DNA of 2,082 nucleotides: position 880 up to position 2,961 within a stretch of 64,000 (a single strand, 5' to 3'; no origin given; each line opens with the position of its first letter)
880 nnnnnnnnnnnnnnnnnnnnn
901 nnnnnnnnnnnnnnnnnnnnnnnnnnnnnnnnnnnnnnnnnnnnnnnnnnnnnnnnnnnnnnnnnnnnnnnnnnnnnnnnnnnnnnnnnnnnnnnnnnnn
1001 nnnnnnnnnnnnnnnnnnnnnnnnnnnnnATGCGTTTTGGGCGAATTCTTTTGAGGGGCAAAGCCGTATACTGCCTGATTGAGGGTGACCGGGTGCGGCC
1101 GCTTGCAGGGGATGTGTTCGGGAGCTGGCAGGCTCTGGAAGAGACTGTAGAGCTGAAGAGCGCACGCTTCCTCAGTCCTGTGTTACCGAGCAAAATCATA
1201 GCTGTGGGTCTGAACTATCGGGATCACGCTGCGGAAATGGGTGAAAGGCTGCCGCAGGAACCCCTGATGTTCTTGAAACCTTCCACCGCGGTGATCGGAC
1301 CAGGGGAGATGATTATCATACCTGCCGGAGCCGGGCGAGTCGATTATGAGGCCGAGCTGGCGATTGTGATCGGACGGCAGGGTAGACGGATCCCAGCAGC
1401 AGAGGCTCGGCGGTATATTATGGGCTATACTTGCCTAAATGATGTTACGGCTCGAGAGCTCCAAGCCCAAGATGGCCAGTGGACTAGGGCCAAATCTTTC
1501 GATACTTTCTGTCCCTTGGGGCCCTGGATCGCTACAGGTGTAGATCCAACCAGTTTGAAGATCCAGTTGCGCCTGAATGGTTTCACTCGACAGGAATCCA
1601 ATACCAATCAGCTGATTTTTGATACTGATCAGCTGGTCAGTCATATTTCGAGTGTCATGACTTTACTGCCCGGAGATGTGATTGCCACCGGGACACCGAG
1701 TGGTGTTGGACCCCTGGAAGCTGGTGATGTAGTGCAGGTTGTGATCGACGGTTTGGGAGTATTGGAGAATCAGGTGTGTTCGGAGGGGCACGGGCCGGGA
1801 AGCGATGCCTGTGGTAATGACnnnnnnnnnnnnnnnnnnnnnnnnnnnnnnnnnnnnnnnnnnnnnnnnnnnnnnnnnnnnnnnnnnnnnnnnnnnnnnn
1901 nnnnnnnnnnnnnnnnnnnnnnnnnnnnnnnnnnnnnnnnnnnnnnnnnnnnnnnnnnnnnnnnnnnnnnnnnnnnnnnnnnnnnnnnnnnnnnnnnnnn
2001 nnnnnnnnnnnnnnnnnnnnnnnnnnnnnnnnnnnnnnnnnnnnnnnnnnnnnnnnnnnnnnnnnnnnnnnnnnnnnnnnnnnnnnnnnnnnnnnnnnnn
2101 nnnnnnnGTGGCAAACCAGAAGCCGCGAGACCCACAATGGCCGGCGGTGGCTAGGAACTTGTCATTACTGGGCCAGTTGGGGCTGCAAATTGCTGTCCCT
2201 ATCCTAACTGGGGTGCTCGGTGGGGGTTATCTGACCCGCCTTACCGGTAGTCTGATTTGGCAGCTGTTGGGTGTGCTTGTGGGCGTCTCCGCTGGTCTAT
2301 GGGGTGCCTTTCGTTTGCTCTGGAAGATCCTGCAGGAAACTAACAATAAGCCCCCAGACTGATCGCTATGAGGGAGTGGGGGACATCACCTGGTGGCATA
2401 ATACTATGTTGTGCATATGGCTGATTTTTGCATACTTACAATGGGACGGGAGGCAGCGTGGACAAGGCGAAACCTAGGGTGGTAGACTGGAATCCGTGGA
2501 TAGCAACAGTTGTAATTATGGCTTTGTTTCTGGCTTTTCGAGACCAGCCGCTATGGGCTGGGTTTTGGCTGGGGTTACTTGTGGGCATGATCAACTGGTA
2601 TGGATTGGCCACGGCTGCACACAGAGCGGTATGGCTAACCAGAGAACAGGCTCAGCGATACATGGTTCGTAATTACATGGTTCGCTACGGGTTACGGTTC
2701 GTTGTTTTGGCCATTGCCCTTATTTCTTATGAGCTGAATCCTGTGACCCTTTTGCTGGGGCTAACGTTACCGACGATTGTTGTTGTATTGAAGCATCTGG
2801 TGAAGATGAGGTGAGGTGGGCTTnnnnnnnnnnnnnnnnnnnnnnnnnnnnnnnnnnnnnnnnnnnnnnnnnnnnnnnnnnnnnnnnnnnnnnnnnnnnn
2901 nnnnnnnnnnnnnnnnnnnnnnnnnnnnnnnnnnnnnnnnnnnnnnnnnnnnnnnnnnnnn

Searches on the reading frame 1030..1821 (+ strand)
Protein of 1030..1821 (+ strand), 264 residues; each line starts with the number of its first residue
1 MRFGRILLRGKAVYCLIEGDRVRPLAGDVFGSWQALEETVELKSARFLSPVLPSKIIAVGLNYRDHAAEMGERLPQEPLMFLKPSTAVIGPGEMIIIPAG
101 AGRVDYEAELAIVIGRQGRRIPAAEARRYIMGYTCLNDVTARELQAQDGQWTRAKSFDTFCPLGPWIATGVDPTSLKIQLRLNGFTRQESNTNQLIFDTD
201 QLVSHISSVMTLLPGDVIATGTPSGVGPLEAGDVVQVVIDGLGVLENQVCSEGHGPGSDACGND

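Call 35: find_encoding_contigs(protein=window:1030-1821:+, flank=10000, max_places=3)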
Protein window:1030-1821:+ (264 aa): 3 contigs read that carry it; 3 places shown.
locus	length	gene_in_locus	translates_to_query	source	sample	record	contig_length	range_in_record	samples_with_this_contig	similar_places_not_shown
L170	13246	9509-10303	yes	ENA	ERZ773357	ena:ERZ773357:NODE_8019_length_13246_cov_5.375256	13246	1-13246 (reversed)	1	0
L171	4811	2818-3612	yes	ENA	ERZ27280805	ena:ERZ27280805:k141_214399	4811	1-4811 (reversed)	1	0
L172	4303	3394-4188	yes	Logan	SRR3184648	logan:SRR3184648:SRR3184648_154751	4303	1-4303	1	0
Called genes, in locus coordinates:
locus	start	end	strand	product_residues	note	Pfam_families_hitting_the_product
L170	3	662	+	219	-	?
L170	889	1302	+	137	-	PF00072:Response_reg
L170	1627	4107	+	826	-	PF01074:Glyco_hydro_38N, PF09261:Alpha-mann_mid, PF07748:Glyco_hydro_38C, PF17677:Glyco_hydro38C2 (faint)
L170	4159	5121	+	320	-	PF00480:ROK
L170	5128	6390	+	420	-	PF08241:Methyltransf_11 (faint), PF05175:MTS, PF01135:PCMT, PF02353:CMAS (weak), PF06325:PrmA (weak), PF13489:Methyltransf_23 (weak), PF13847:Methyltransf_31, PF13649:Methyltransf_25, +1 more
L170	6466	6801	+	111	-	PF03788:LrgA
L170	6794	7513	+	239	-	PF04172:LrgB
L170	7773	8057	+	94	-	-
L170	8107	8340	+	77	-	-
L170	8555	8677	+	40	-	-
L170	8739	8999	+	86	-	-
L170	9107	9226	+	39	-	-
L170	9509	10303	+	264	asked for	PF10370:Rv2993c-like_N, PF01557:FAA_hydrolase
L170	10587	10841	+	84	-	PF09527:ATPase_gene1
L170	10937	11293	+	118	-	PF03899:ATP-synt_I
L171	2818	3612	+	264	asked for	PF10370:Rv2993c-like_N, PF01557:FAA_hydrolase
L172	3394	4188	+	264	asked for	PF10370:Rv2993c-like_N, PF01557:FAA_hydrolase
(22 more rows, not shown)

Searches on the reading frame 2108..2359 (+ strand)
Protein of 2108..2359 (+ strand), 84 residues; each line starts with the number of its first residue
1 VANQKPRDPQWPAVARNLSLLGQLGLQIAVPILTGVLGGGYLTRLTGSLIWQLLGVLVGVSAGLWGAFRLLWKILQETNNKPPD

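Call 6: search_protein_families(library=ncbifam, proteins=[window:2108-2359:+])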
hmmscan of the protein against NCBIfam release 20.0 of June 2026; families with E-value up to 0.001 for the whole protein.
window:2108-2359:+ (84 aa): 0 families

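Call 51: search_protein_families(library=pfam, proteins=[window:2108-2359:+], max_evalue=0.01)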
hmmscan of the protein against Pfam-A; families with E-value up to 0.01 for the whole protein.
window:2108-2359:+ (84 aa): 1 family
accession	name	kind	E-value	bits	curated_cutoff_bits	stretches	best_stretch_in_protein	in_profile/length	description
PF09527.15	ATPase_gene1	-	1.4e-08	35.1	26.6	1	18-70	1-54/54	Putative F0F1-ATPase subunit Ca2+/Mg2+ transporter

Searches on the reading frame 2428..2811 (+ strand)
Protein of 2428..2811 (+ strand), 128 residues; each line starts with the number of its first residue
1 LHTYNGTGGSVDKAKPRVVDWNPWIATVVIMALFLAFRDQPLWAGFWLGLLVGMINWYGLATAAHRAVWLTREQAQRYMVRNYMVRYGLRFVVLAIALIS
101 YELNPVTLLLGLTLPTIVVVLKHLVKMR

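Call 6: search_protein_families(library=ncbifam, proteins=[window:2428-2811:+])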
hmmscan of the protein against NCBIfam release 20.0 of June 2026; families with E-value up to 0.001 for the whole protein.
window:2428-2811:+ (128 aa): 0 families

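Call 51: search_protein_families(library=pfam, proteins=[window:2428-2811:+], max_evalue=0.01)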
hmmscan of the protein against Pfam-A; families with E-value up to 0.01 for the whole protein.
window:2428-2811:+ (128 aa): 1 family
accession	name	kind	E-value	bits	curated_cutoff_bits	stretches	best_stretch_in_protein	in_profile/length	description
PF03899.21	ATP-synt_I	-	3.6e-09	37.4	25.1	1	24-112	7-98/99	ATP synthase I chain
